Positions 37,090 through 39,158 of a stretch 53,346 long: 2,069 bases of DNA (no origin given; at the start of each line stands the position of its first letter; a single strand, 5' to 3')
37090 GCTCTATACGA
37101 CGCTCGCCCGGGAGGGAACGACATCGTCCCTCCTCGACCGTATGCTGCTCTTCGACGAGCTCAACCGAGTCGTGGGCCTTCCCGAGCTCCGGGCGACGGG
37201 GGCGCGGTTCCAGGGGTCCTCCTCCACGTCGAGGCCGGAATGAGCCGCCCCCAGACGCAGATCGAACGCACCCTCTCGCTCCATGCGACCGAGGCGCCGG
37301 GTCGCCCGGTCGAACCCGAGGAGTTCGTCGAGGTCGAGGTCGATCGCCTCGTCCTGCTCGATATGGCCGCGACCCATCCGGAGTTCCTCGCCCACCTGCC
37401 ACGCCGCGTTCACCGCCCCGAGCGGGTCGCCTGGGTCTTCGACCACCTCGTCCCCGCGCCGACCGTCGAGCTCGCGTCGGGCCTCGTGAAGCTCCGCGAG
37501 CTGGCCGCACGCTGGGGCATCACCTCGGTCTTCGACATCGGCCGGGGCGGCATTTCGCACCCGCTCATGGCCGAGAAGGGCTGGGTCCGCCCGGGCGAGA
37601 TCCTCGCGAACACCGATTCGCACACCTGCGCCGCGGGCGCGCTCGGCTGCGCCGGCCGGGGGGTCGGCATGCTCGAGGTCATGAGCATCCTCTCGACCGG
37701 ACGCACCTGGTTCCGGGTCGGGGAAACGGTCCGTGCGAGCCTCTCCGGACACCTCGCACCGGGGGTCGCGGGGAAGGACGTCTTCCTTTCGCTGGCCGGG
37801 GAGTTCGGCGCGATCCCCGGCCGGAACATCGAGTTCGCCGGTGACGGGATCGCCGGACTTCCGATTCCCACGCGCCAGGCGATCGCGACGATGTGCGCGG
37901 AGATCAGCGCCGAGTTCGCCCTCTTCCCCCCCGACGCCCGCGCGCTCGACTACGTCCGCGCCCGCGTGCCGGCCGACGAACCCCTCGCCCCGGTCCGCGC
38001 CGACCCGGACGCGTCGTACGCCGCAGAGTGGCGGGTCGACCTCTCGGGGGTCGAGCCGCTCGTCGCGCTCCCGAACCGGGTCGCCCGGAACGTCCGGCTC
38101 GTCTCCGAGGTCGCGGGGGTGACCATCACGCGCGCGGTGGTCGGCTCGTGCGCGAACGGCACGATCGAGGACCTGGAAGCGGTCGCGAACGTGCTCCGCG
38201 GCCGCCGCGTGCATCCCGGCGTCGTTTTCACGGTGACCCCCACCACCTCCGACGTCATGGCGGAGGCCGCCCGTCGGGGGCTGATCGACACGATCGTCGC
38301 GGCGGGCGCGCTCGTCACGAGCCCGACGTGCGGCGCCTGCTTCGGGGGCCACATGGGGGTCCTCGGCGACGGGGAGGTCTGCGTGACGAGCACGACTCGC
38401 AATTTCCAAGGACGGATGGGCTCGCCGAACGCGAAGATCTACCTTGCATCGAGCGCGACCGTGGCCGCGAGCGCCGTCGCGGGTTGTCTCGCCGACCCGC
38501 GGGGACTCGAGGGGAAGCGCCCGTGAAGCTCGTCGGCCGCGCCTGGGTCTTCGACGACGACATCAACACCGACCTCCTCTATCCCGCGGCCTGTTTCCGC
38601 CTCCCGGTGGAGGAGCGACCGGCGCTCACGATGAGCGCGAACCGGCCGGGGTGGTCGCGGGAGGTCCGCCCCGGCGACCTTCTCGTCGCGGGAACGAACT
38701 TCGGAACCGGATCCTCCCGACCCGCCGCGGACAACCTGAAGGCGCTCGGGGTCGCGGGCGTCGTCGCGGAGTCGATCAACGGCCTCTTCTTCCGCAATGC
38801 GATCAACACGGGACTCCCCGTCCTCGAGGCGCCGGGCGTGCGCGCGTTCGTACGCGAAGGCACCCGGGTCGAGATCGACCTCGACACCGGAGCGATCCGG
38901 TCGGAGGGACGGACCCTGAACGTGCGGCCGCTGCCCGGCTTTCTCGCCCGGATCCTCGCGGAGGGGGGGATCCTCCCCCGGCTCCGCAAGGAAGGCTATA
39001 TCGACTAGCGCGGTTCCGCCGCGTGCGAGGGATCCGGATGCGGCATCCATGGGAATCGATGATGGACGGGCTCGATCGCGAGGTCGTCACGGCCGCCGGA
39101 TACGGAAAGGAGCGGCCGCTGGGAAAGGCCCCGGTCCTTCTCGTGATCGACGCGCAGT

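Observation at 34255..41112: Tightly chained seven-gene operon: CoA-transferase, amidohydrolase_2, ICL-family lyase, LeuC-like, LeuD-like, isochorismatase-like, hydantoinase-like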

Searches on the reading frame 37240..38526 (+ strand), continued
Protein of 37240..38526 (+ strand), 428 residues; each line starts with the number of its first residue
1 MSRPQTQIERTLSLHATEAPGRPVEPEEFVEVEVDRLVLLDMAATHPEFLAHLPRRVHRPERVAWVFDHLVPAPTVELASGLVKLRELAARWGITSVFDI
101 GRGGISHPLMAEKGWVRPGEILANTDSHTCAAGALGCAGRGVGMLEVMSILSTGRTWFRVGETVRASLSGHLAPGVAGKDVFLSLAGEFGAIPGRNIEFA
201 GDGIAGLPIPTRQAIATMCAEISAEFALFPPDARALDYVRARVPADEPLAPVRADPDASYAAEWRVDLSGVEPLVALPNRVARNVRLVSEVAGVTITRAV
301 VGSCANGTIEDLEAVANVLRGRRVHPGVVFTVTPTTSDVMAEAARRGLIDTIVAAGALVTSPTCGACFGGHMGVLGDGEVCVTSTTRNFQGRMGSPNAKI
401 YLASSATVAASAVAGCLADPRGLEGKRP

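Call 74: search_dna_similar(query=window:37240-38526:+, collection=plasmids, mode=protein, max_rows=25, max_evalue=1e-60)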
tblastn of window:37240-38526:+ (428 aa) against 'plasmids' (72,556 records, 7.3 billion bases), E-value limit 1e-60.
Records with a match: 23; places in all: 23; records where one place covers at least 80% of the query: 23.
Best place of each record, by identity: <60% 23.
By first word of the organism name: Peribacillus 3; Streptantibioticus 2; Halomarina 2; Skermanella 2; Roseomonas 2; Ancylobacter 1; Rhodococcus 1; Deinococcus 1; Halalkalicoccus 1; Hydrogenophaga 1; and 7 more.
By predicted mobility (MOB-suite, as given by PLSDB): non-mobilizable 18; mobilizable 4; conjugative 1.
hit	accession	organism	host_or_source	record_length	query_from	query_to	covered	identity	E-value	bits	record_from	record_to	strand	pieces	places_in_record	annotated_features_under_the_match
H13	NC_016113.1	Streptantibioticus cattleyicolor NRRL 8057 = DSM 46488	-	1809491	54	423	86%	53.5%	9e-99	330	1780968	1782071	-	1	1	none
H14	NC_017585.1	Streptantibioticus cattleyicolor NRRL 8057 = DSM 46488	-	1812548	54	423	86%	53.5%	9e-99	330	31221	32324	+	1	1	none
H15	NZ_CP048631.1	Ancylobacter pratisalsi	-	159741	56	426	87%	50.0%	1e-94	318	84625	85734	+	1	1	aconitase/3-isopropylmalate dehydratase large subunit family protein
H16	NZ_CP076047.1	Rhodococcus sp. USK10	-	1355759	54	421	86%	46.7%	2e-86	295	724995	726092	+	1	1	record has no annotation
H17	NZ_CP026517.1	Deinococcus sp. NW-56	whole organism,water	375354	55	425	87%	42.7%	1e-68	243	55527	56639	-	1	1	3-isopropylmalate dehydratase large subunit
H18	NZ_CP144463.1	Halalkalicoccus sp. FCH27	cell culture,Salt lake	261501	56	421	86%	42.7%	2e-72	254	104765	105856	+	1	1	3-isopropylmalate dehydratase large subunit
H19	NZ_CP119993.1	Halomarina sp. PSR21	cell culture,saline soil from Tarim ...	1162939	55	420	86%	41.8%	5e-75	262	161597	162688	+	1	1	record has no annotation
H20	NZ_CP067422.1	Skermanella sp. TT6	Homo sapiens,single cell,skin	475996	56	421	86%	41.7%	3e-70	248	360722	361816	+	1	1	3-isopropylmalate dehydratase large subunit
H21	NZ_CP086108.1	Skermanella mucosa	single cell,crude oil contaminated ...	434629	56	421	86%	41.5%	8e-69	244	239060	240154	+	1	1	3-isopropylmalate dehydratase large subunit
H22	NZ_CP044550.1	Hydrogenophaga sp. BPS33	-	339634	56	428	87%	40.5%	4e-66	236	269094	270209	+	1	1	3-isopropylmalate dehydratase large subunit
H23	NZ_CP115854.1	Pseudoroseomonas cervicalis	-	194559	56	402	81%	42.1%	4e-69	244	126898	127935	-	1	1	aconitase/3-isopropylmalate dehydratase large subunit family protein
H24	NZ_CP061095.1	Roseomonas marmotae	Marmota himalayana,pure culture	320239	48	402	83%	41.1%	4e-70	247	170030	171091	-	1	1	aconitase/3-isopropylmalate dehydratase large subunit family protein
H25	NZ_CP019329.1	Natronorubrum daqingense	-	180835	57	424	86%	39.5%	2e-61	222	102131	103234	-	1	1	3-isopropylmalate dehydratase large subunit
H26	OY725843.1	Subdoligranulum variabile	-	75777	57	421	85%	39.5%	1e-63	228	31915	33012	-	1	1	record has no annotation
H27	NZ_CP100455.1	Halomarina sp. BND7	cell culture,sediment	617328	60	427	86%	39.1%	1e-61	223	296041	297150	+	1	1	3-isopropylmalate dehydratase large subunit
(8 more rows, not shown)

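Call 75: get_annotated_region(hit=H15, flank=8000)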
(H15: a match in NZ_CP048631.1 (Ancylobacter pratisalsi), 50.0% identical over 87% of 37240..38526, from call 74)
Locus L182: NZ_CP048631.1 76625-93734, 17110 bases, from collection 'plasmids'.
description: Ancylobacter pratisalsi strain DSM 102029 plasmid pLGM, complete sequence
organism: Ancylobacter pratisalsi (NCBI taxid 1745854)
taxonomy: Bacteria; Pseudomonadota; Alphaproteobacteria; Hyphomicrobiales; Xanthobacteraceae; Ancylobacter; Ancylobacter pratisalsi
host: -; source: -; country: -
typing (MOB-suite, as given by PLSDB): mobilizable; relaxase MOBP
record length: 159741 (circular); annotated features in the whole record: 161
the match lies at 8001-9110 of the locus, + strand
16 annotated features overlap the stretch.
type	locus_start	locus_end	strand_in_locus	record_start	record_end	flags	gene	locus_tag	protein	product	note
CDS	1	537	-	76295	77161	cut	-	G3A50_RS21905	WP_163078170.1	TniQ family protein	-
CDS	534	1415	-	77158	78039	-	-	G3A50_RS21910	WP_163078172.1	TniB family NTP-binding protein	-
CDS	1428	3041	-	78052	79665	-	-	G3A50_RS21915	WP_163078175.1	Mu transposase C-terminal domain-containing protein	-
CDS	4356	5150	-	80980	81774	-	istB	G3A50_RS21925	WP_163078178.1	IS21-like element helper ATPase IstB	-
CDS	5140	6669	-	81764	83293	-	istA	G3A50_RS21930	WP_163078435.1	IS21 family transposase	-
CDS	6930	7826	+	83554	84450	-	-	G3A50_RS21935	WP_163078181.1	isocitrate lyase/PEP mutase family protein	-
CDS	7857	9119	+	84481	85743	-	-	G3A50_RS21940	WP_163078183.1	aconitase/3-isopropylmalate dehydratase large subunit family protein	-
CDS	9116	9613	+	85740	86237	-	-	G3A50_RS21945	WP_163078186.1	3-isopropylmalate dehydratase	-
CDS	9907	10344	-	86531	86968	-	-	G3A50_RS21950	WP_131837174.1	Rrf2 family transcriptional regulator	-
CDS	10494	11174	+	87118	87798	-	-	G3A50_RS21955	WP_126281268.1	class I SAM-dependent methyltransferase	-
CDS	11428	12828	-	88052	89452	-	chrA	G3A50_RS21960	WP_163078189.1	chromate efflux transporter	GO:0015703 - chromate transport [Evidence IEA]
CDS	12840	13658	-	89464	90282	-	-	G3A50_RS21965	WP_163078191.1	sulfurtransferase/chromate resistance protein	-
CDS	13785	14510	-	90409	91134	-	-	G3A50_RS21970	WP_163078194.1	sulfite exporter TauE/SafE family protein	-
CDS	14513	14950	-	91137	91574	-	-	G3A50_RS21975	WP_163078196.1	YqaA family protein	-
CDS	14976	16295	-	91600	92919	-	-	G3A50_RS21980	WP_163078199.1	MFS transporter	GO:0055085 - transmembrane transport [Evidence IEA]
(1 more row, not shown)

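Call 76: get_annotated_region(hit=H14, flank=8000)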
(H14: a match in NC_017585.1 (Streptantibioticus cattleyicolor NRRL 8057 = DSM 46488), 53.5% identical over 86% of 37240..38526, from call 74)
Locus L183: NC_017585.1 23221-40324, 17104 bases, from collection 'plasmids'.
description: Streptantibioticus cattleyicolor NRRL 8057 = DSM 46488 plasmid pSCATT, complete sequence
organism: Streptantibioticus cattleyicolor NRRL 8057 = DSM 46488 (NCBI taxid 1003195)
taxonomy: Bacteria; Actinomycetota; Actinomycetes; Kitasatosporales; Streptomycetaceae; Streptantibioticus; Streptantibioticus cattleyicolor; Streptantibioticus cattleyicolor NRRL 8057 = DSM 46488
host: -; source: -; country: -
typing (MOB-suite, as given by PLSDB): mobilizable; relaxase MOBP
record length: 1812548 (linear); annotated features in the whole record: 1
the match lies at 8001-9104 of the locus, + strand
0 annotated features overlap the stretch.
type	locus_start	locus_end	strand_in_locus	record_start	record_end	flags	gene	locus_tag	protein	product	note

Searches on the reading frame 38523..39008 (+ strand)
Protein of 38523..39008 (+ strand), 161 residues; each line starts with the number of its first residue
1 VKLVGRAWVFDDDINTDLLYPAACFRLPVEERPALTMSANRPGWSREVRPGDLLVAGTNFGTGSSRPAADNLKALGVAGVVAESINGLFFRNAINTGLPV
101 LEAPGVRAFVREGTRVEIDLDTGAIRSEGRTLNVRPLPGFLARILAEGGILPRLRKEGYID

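Call 6: search_protein_families(library=pfam, proteins=[window:38523-39008:+], max_evalue=0.001)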
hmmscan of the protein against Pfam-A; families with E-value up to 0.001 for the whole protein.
window:38523-39008:+ (161 aa): 1 family
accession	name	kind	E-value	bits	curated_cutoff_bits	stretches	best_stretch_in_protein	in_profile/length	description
PF00694.25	Aconitase_C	-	2e-09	38.3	22.8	1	50-100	73-125/131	Aconitase C-terminal domain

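Call 7: search_protein_families(library=ncbifam, proteins=[window:38523-39008:+], max_evalue=0.001)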
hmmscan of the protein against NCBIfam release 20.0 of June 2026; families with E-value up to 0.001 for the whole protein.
window:38523-39008:+ (161 aa): 13 families
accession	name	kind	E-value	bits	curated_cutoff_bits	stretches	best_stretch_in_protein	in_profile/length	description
TIGR02087.1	LEUD_arch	subfamily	1e-40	139.1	108.95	1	5-156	1-156/157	LeuD/DmdB family oxidoreductase small subunit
NF010629.0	PRK14023.1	equivalog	2.3e-34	118.6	229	1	5-158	2-158/166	homoaconitate hydratase small subunit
NF040625.1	HacB2_Meth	equivalog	3.8e-30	104.5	230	1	2-153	3-155/161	homoaconitase small subunit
TIGR02084.1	leud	equivalog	2.4e-29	102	245.85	1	5-152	1-152/156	3-isopropylmalate dehydratase small subunit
NF040604.2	HacB_Meth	equivalog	7.5e-27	94.1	230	1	1-151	1-154/159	homoaconitase small subunit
TIGR00139.1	h_aconitase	equivalog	1.3e-13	50.2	529.9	1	11-112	539-644/709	homoaconitase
NF002458.0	PRK01641.1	subfamily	2.5e-10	40.3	167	1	48-132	65-157/202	3-isopropylmalate dehydratase small subunit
TIGR00171.1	leuD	equivalog_domain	1.1e-05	25.4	116.25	1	50-125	69-151/188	3-isopropylmalate dehydratase small subunit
NF005558.0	PRK07229.1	equivalog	0.00016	20.4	612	1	12-101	480-576/647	aconitate hydratase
TIGR01342.1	acon_putative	hypoth_equivalog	0.0003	19.1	719.15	1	52-104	529-582/655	putative aconitate hydratase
NF006757.0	PRK09277.1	subfamily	0.0003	18.6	686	1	53-98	760-806/888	aconitate hydratase AcnA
TIGR01341.1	aconitase_1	equivalog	0.00034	18.5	945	1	53-108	751-807/876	aconitate hydratase AcnA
NF009520.0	PRK12881.1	subfamily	0.00043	18.1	905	1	53-98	765-811/893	aconitate hydratase AcnA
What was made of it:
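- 38523..39008 (+): Hydratase small subunit (LeuD/DmdB family), 161 aa. Specificity loop AACFR 22-26; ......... 61-69. TIGR02087 139 bits, above the 109 cutoff (call 7).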

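Call 32: search_solved_structures(query=window:38523-39008:+, max_evalue=0.001, show_alignments=5)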
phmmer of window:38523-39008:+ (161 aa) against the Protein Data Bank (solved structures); distinct sequences matched with E-value up to 0.001: 4.
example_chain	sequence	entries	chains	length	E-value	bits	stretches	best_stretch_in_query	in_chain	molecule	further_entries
1v7l_A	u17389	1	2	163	1e-33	119.6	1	4-158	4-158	3-isopropylmalate dehydratase small subunit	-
3vba_A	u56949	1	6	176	1.2e-33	119.4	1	4-157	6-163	Isopropylmalate/citramalate isomerase small subunit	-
2pkp_A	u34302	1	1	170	1.8e-21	79.7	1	3-158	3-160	Homoaconitase small subunit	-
2hcu_A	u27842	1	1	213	0.00012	25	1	47-107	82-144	3-isopropylmalate dehydratase small subunit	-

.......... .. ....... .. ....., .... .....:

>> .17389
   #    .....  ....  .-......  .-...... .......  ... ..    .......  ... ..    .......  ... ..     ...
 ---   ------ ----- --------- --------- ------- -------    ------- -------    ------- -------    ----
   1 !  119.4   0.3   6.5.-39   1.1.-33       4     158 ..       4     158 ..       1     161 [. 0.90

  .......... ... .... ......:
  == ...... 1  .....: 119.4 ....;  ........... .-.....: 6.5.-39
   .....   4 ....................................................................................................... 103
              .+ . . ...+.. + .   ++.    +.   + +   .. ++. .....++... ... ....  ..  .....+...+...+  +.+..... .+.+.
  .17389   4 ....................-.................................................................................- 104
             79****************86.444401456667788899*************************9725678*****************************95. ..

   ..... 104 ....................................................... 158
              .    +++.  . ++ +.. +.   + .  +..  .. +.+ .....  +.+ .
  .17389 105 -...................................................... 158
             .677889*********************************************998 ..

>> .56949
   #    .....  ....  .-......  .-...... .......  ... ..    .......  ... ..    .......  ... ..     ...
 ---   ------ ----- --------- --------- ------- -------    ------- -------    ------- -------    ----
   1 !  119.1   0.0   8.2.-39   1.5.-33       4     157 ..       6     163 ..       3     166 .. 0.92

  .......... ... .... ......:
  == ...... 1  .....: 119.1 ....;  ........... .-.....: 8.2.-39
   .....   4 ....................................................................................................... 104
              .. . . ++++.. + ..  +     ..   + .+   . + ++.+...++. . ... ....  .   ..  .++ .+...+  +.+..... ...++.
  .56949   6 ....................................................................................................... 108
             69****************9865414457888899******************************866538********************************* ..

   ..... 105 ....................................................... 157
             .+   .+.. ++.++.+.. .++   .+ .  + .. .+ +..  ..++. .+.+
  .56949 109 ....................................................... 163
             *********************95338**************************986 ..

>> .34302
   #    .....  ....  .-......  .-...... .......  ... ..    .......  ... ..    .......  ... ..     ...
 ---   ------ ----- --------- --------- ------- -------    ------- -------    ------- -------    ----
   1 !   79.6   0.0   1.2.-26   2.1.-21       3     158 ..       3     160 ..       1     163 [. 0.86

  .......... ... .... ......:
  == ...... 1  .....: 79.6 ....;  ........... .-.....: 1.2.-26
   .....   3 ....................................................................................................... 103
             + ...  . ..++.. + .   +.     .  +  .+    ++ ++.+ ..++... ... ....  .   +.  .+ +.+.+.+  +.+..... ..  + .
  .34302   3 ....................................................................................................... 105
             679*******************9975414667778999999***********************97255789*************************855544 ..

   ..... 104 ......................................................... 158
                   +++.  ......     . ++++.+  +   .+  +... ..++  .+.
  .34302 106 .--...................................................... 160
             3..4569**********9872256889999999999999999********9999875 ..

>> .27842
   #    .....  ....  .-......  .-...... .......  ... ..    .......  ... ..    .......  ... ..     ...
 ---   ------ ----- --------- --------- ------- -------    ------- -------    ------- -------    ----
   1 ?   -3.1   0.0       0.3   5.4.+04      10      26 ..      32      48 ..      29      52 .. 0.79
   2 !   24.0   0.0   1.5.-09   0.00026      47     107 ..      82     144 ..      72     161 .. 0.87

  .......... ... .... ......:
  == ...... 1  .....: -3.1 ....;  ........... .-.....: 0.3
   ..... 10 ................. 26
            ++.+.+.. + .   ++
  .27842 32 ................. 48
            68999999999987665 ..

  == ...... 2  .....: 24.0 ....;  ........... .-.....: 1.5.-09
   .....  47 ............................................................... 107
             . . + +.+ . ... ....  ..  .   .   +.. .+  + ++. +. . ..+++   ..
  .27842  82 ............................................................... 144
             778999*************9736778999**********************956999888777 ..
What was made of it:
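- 38523..39008 (+): Alignments to 3vba, 2pkp and 1v7l (call 32).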
